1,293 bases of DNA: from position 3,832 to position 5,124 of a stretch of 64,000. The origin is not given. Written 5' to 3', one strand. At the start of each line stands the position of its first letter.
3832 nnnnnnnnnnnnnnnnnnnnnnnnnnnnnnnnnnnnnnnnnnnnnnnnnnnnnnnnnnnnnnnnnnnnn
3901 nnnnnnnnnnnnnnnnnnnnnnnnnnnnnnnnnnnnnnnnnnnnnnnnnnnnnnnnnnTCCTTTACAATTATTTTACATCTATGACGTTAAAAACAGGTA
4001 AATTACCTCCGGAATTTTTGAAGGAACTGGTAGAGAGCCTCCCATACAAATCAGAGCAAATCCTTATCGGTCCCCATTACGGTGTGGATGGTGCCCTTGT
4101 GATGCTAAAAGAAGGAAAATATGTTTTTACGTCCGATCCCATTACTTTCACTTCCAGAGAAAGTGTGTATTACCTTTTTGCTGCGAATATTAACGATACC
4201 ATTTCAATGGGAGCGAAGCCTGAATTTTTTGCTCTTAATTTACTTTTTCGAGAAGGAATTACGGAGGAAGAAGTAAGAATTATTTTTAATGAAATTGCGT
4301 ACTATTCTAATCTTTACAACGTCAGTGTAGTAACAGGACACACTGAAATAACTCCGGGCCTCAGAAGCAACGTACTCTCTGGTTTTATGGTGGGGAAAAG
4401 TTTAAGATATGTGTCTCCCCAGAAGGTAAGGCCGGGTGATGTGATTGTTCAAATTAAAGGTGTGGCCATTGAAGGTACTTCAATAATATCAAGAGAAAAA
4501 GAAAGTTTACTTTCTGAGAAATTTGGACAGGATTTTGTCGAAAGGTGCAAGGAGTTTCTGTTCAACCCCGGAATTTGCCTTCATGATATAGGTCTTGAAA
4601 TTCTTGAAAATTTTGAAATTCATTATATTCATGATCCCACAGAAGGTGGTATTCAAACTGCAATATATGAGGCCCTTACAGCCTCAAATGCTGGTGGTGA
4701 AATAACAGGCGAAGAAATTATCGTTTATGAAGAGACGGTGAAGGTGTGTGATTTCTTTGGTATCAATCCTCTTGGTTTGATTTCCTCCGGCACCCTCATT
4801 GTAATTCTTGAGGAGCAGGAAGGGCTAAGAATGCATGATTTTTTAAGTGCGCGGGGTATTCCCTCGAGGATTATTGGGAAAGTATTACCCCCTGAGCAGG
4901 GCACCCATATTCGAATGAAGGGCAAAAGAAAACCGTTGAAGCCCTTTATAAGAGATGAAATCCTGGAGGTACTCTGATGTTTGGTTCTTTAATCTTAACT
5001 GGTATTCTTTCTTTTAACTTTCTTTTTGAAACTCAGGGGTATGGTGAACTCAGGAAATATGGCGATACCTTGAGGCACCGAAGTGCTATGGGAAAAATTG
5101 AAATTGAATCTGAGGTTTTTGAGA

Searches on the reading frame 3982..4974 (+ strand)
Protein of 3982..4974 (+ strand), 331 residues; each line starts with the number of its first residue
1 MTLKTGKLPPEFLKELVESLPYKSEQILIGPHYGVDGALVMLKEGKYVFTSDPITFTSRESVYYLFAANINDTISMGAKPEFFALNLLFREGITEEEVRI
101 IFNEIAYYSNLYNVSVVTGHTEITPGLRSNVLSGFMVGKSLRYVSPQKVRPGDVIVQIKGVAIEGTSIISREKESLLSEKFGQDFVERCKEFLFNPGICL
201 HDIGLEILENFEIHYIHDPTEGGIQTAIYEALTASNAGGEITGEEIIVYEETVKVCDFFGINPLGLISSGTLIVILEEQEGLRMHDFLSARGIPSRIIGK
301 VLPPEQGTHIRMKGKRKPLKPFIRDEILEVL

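Call 46: list_cluster_members(proteins=[window:3982-4974:+, window:5734-6873:+, window:6869-8116:+, window:10049-10870:+, window:12988-14634:+, window:40642-43467:-, window:46801-47544:+, window:51476-52912:+, window:57633-59090:+, window:60450-61754:-])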
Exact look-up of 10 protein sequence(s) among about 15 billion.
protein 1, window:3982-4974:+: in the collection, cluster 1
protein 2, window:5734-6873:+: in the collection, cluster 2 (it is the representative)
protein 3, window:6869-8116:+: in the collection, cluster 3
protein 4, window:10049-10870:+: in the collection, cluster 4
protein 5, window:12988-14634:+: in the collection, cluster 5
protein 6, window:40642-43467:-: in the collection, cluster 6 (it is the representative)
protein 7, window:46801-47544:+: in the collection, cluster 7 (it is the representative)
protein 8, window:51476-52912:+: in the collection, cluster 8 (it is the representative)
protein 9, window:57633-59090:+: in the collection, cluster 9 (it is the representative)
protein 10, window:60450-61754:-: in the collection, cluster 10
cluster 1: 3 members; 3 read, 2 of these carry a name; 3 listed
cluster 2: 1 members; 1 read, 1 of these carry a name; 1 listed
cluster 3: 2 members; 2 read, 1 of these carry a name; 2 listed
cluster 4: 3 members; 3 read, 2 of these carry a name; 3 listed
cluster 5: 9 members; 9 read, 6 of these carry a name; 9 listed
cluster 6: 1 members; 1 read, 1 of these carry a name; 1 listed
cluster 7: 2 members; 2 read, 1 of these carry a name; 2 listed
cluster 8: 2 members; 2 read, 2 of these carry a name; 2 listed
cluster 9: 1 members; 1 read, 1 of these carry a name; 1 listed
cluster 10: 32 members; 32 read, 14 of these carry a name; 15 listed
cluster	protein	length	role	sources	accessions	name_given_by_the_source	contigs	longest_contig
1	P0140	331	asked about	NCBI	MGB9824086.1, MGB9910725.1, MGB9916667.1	MAG: AIR synthase-related protein [Candidatus Hydrothermia bacterium]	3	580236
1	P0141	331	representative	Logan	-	-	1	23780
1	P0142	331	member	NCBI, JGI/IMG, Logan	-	hydrogenase maturation factor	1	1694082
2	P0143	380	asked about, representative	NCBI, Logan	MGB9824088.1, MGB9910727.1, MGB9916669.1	MAG: methionine adenosyltransferase [Candidatus Hydrothermia bacterium]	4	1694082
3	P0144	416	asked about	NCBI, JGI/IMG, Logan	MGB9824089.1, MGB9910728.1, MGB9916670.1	MAG: adenosylhomocysteinase [Candidatus Hydrothermia bacterium] | adenosylhomocysteinase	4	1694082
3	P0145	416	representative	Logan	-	-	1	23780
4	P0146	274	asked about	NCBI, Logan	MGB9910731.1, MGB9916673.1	MAG: hypothetical protein ACPLN0_06580 [Candidatus Hydrothermia bacterium]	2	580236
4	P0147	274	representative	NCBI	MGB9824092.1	MAG: hypothetical protein ACPLRV_03125 [Candidatus Hydrothermia bacterium]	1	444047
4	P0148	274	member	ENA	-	-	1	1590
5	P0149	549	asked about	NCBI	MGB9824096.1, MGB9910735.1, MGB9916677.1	MAG: urocanate hydratase [Candidatus Hydrothermia bacterium]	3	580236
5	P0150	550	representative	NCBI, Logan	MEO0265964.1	MAG: urocanate hydratase [candidate division WOR-3 bacterium]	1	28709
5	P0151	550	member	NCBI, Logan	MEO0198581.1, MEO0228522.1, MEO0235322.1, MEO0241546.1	MAG: urocanate hydratase [candidate division WOR-3 bacterium]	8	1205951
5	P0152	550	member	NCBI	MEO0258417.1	MAG: urocanate hydratase [candidate division WOR-3 bacterium]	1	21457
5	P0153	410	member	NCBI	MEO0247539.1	MAG: urocanate hydratase, partial [candidate division WOR-3 bacterium]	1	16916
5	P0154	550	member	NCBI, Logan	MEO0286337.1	MAG: urocanate hydratase [candidate division WOR-3 bacterium]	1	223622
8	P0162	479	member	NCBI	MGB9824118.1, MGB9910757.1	MAG: SAVED domain-containing protein [Candidatus Hydrothermia bacterium]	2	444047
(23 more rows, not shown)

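Call 47: find_encoding_contigs(protein=P0162, flank=10000, max_places=6)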
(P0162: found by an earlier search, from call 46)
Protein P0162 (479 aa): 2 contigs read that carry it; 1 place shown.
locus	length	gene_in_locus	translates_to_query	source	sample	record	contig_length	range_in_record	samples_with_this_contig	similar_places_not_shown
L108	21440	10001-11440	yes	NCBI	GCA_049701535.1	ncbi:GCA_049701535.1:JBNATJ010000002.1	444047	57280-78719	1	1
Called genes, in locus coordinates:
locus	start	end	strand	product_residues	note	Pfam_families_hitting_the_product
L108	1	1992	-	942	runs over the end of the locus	PF10633:NPCBM_assoc (faint)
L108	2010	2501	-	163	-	-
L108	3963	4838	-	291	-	-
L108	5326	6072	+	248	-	-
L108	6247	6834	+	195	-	-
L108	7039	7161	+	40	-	-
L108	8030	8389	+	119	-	-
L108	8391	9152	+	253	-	-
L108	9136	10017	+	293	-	-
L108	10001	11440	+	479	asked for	PF18145:SAVED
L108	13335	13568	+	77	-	-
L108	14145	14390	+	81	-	PF01966:HD (weak)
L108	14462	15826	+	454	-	PF22230:Csx1_CARF, PF09455:Csx1_HEPN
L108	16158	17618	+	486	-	PF18145:SAVED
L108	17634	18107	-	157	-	-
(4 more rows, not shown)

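Call 48: find_encoding_contigs(protein=P0147, flank=10000, max_places=6)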
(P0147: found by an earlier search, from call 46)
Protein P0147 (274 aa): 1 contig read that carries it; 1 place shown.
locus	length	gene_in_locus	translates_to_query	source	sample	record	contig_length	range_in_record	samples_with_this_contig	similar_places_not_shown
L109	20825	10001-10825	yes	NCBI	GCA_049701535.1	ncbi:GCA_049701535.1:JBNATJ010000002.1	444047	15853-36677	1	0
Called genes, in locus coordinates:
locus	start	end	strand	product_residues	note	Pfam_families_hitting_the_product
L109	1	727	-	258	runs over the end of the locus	PF00702:Hydrolase, PF13344:Hydrolase_6, PF13242:Hydrolase_like, PF13419:HAD_2 (weak)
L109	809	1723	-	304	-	PF07396:Porin_O_P (weak)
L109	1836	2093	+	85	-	PF01016:Ribosomal_L27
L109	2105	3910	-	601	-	PF01368:DHH, PF02272:DHHA1, PF17768:RecJ_OB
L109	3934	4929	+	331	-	PF00586:AIRS, PF02769:AIRS_C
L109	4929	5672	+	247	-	-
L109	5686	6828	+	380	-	PF00438:S-AdoMet_synt_N, PF02772:S-AdoMet_synt_M, PF02773:S-AdoMet_synt_C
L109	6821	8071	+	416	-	PF05221:AdoHcyase, PF02826:2-Hacid_dh_C, PF00670:AdoHcyase_NAD, PF07991:KARI_N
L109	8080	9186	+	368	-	PF20539:DUF6754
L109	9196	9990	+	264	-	-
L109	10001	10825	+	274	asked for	-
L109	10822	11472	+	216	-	-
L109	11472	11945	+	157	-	PF01252:Peptidase_A8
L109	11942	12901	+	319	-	-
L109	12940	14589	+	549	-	PF17391:Urocanase_N, PF01175:Urocanase, PF17392:Urocanase_C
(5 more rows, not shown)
